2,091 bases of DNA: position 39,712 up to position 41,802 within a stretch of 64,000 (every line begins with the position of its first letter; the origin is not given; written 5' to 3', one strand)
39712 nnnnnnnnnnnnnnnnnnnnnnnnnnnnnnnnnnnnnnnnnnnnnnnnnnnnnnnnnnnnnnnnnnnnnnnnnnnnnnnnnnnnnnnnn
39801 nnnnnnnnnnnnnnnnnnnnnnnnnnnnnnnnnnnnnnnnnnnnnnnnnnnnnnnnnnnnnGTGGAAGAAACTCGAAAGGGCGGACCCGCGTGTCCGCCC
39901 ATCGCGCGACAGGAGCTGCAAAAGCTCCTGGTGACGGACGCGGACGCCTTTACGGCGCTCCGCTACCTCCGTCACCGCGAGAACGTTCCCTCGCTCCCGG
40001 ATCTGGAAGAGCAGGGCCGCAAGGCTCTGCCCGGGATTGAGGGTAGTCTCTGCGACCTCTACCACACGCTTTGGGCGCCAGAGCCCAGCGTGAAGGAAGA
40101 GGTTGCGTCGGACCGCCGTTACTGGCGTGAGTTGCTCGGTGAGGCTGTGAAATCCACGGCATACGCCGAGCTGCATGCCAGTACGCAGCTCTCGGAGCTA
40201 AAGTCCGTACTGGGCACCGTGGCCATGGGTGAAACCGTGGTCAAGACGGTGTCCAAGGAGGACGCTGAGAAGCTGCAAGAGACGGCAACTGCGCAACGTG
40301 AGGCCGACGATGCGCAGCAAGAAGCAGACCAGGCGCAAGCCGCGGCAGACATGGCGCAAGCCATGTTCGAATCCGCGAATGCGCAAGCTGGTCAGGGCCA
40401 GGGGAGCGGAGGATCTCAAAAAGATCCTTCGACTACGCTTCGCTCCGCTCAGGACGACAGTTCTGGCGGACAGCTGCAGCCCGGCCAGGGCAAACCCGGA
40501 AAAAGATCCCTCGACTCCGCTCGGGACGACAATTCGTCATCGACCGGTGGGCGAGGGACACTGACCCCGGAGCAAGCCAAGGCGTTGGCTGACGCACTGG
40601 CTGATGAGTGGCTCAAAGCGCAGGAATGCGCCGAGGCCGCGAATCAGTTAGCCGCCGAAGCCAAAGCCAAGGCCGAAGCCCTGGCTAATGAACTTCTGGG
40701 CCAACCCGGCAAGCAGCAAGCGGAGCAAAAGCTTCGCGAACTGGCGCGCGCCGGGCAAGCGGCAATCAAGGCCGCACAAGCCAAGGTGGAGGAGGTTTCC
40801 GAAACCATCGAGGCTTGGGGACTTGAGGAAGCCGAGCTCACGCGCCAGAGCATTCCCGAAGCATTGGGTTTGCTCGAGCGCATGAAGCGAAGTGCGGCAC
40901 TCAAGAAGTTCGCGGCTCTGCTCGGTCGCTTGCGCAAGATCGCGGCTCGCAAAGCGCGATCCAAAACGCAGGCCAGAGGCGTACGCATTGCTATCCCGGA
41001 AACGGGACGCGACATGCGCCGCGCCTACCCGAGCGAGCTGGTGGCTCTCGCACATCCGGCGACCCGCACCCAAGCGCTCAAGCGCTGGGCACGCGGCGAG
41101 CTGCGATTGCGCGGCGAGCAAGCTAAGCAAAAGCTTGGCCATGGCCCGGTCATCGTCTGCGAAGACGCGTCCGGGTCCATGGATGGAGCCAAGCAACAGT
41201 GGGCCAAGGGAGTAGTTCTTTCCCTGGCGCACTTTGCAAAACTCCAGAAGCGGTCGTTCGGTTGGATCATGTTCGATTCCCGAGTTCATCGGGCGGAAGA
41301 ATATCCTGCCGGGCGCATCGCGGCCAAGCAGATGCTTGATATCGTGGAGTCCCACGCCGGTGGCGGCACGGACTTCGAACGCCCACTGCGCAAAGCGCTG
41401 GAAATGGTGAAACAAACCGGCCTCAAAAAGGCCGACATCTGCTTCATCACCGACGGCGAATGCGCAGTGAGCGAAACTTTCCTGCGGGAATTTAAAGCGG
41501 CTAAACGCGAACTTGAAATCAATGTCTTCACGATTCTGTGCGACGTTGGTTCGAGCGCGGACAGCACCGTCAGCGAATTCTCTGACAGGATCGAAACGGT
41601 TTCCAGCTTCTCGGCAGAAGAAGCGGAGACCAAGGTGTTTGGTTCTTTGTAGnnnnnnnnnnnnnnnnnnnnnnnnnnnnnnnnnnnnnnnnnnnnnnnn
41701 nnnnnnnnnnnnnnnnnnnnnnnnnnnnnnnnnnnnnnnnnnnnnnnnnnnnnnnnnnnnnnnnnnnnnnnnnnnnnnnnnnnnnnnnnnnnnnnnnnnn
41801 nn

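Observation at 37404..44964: MoxR AAA+ / vWA / 687-aa unknown cassette preceded by three small genes and a HicAB pair: candidate NTPase-driven conflict system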

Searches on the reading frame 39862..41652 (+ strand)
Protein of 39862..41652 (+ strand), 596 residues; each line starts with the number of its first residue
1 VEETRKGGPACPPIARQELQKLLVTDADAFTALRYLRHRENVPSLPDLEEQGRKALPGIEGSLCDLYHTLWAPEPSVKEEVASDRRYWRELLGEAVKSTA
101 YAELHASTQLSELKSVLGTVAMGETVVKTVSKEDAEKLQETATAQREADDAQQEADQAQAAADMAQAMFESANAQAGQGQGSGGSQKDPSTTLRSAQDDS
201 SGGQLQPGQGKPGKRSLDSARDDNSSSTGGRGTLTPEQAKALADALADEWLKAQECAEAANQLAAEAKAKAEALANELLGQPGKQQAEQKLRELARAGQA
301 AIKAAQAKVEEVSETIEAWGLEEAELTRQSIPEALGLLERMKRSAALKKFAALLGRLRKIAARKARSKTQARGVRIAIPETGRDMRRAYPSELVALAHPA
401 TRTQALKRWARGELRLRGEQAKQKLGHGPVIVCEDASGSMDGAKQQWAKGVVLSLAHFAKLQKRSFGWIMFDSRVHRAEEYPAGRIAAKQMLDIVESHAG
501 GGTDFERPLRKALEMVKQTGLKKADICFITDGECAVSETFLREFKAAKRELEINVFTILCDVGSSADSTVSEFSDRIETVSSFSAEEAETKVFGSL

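Call 3: search_protein_families(library=pfam, proteins=[window:39862-41652:+], max_evalue=0.1)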
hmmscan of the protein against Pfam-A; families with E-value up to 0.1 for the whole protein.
window:39862-41652:+ (596 aa): 4 families
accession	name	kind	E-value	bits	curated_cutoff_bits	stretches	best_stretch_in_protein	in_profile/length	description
PF05762.20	VWA_CoxE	-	6.8e-08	32.6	26.4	1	358-546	10-174/222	VWA domain containing CoxE-like protein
PF13519.12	VWA_2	-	2.1e-06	28.8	27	1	430-533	1-107/107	von Willebrand factor type A domain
PF17837.6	4PPT_N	-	0.012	16.1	27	0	476-497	12-33/68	4'-phosphopantetheinyl transferase N-terminal domain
PF04285.18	DUF444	-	0.015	14.8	27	1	313-460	138-277/418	Protein of unknown function (DUF444)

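Call 4: search_protein_families(library=padloc, proteins=[window:39862-41652:+], max_evalue=0.1)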
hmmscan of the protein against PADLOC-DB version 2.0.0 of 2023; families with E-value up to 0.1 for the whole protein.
window:39862-41652:+ (596 aa): 0 families

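Call 5: search_protein_families(library=phrogs, proteins=[window:39862-41652:+], max_evalue=0.1)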
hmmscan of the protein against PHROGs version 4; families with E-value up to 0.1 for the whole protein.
window:39862-41652:+ (596 aa): 4 families
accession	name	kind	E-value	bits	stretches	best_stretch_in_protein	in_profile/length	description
phrog_24053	-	unknown function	3.3e-59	202.1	1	266-593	177-509/515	-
phrog_1314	-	DNA, RNA and nucleotide metabolism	5.4e-06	26.7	1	426-537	262-361/394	HNH endonuclease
phrog_5359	-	unknown function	0.00011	22.9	1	430-587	30-201/229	-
phrog_850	-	DNA, RNA and nucleotide metabolism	0.00033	20.6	1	428-585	282-450/476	RNA-binding protein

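Call 8: search_dna_similar(query=window:39862-41652:+, collection=phages, mode=protein, max_rows=25)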
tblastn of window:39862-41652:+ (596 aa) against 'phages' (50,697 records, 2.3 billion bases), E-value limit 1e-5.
Records with a match: 11; places in all: 11; records where one place covers at least 80% of the query: 0.
Best place of each record, by identity: <60% 11.
By first word of the organism name: Salmonella 3; Bacillus 2; Bacteriophage 2; Campylobacter 2; Moorella 1; Escherichia 1.
By host as written in the record: Bacillus thuringiensis 2; - 2; Campylobacter jejuni 2; Homo sapiens 2; Moorella thermoacetica DSM 103132 1; Salmonella enterica subsp. enterica serovar Kentucky 1; Escherichia coli O157:H7 ATCC 43895 1.
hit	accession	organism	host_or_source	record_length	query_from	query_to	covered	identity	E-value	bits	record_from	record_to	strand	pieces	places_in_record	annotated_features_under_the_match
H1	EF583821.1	Bacillus phage 0305phi8-36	Bacillus thuringiensis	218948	309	584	46%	36.8%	6e-51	195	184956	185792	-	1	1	ORF063: putative metalloprotein chaperonin subunit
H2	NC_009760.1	Bacillus phage 0305phi8-36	Bacillus thuringiensis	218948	309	584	46%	36.8%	6e-51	195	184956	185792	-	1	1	ORF063: putative metalloprotein chaperonin subunit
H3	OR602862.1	Moorella phage MTATph1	Moorella thermoacetica DSM 103132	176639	309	561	42%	37.6%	1e-41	167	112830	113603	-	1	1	hypothetical protein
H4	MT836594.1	Bacteriophage sp.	human fecal samples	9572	310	587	47%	32.4%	6e-33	140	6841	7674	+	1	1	record has no annotation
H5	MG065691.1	Campylobacter phage A11a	Campylobacter jejuni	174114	319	531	36%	26.7%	9e-8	62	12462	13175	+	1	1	record has no annotation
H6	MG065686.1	Campylobacter phage A18a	Campylobacter jejuni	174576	319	531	36%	26.7%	9e-8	62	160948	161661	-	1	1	record has no annotation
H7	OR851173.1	Salmonella phage S.Kent 1-2-1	Salmonella enterica subsp. enterica ...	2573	332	531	34%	27.4%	2e-7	61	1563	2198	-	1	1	record has no annotation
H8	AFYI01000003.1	Salmonella enterica subsp. enterica serovar Infantis str. ...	Homo sapiens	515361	332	531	34%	27.4%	2e-7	61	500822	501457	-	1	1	putative protein ViaA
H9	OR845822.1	Escherichia phage ECO95 1-6-1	Escherichia coli O157:H7 ATCC 43895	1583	332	531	34%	27.4%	1e-7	60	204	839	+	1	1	record has no annotation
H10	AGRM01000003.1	Salmonella enterica subsp. houtenae str. ATCC BAA-1581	Homo sapiens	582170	332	531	34%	27.4%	1e-6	58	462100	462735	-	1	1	putative protein ViaA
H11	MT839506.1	Bacteriophage sp.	human fecal samples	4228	328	533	35%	25.2%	2e-10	70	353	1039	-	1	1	record has no annotation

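Call 23: search_protein_families(library=ncbifam, proteins=[window:39862-41652:+], max_evalue=0.1)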
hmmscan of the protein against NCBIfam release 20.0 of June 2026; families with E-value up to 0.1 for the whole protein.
window:39862-41652:+ (596 aa): 2 families
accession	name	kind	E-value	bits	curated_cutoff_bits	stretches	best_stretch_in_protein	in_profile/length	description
NF008230.0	PRK10997.1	equivalog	1.3e-12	47.7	500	1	384-531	264-425/487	ATPase RavA stimulator ViaA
TIGR02877.1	spore_yhbH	equivalog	0.0077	15.4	467.95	1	406-518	180-284/371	sporulation protein YhbH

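Call 24: get_annotated_region(hit=H1, flank=8000)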
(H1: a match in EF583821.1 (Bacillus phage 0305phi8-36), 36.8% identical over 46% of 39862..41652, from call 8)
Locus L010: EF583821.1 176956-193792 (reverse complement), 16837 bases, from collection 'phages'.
description: Bacillus phage 0305phi8-36, complete genome.
organism: Bacillus phage 0305phi8-36 (NCBI taxid 458639)
taxonomy: Viruses; Duplodnaviria; Heunggongvirae; Uroviricota; Caudoviricetes
host: Bacillus thuringiensis; source: -; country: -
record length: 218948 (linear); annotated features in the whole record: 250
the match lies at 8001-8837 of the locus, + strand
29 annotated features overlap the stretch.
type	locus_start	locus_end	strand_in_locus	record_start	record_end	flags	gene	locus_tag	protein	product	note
CDS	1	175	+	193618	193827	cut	ORF074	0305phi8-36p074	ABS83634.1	hypothetical protein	gp74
CDS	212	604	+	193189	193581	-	ORF073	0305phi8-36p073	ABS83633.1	hypothetical protein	gp73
CDS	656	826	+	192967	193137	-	ORF072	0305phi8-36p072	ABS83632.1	hypothetical protein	gp72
CDS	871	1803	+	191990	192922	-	ORF071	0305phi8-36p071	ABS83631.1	hypothetical protein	gp71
CDS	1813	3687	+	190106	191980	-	ORF070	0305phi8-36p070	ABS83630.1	RecQ helicase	gp70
CDS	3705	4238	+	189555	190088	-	ORF069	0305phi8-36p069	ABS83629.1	hypothetical protein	gp69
CDS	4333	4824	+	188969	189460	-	ORF068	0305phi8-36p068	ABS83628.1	hypothetical protein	gp68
CDS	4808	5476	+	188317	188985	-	ORF067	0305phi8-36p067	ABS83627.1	hypothetical protein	gp67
CDS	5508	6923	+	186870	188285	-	ORF066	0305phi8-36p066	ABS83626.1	MoxR-like ATPase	gp66; putative metalloprotein chaperonin subunit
CDS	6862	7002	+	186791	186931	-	ORF065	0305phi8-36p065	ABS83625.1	hypothetical protein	gp65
CDS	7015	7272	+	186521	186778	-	ORF064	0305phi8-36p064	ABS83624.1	hypothetical protein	gp64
CDS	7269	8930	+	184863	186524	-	ORF063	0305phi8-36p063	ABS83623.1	putative metalloprotein chaperonin subunit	gp63; contains Von Willebrand factor type A-like domain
CDS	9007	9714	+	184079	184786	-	ORF062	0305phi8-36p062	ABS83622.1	enterotoxin/peptidoglycan binding protein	gp62; cell-wall binding protein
CDS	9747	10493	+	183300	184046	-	ORF061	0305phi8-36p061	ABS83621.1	hypothetical protein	gp61; similar to BC1880 of bacteriophage phBC6A51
misc_feature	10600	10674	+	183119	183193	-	-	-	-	-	tRNA-like element detected by tRNAscan-SE: pseudo tRNA, Cove score-30.20, anticodon AAC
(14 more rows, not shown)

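Call 25: get_annotated_region(hit=H3, flank=8000)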
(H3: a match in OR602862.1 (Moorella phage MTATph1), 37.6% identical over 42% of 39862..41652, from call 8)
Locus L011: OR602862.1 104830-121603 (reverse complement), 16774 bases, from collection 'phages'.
description: Moorella phage MTATph1, complete genome.
organism: Moorella phage MTATph1 (NCBI taxid 3090776)
taxonomy: Viruses; Duplodnaviria; Heunggongvirae; Uroviricota; Caudoviricetes
host: Moorella thermoacetica DSM 103132; source: -; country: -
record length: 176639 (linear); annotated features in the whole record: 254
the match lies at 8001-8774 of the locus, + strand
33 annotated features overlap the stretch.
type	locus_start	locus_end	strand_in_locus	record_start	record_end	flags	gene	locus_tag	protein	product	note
CDS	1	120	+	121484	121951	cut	-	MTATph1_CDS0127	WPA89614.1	hypothetical protein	-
CDS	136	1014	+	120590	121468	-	-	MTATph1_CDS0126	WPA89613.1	hypothetical protein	-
CDS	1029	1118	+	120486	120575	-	-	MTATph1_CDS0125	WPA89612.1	hypothetical protein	-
CDS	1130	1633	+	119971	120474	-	-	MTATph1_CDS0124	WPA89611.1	hypothetical protein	-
CDS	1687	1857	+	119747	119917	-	-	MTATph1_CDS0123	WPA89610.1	hypothetical protein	-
CDS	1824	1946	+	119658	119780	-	-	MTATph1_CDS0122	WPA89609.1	hypothetical protein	-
CDS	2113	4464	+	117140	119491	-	-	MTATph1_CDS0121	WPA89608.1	ribonucleoside-diphosphate reductase large subunit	-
CDS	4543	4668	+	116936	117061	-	-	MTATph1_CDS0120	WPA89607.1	hypothetical protein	-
CDS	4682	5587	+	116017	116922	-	-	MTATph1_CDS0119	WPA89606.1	hypothetical protein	-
CDS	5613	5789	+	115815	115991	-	-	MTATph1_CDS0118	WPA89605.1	hypothetical protein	-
CDS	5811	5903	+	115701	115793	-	-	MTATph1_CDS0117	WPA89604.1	hypothetical protein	-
CDS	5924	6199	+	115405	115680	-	-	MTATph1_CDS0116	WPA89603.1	hypothetical protein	-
CDS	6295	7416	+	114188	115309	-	-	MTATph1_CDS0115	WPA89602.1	ATPase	-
CDS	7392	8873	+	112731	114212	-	-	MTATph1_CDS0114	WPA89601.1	hypothetical protein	-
CDS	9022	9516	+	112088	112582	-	-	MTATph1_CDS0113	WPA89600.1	antitoxin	antitoxin from toxin-antitoxin system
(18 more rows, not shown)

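Call 81: search_solved_structures(query=window:39862-41652:+, max_evalue=0.01)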
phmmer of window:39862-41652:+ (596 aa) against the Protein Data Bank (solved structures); distinct sequences matched with E-value up to 0.01: 0.
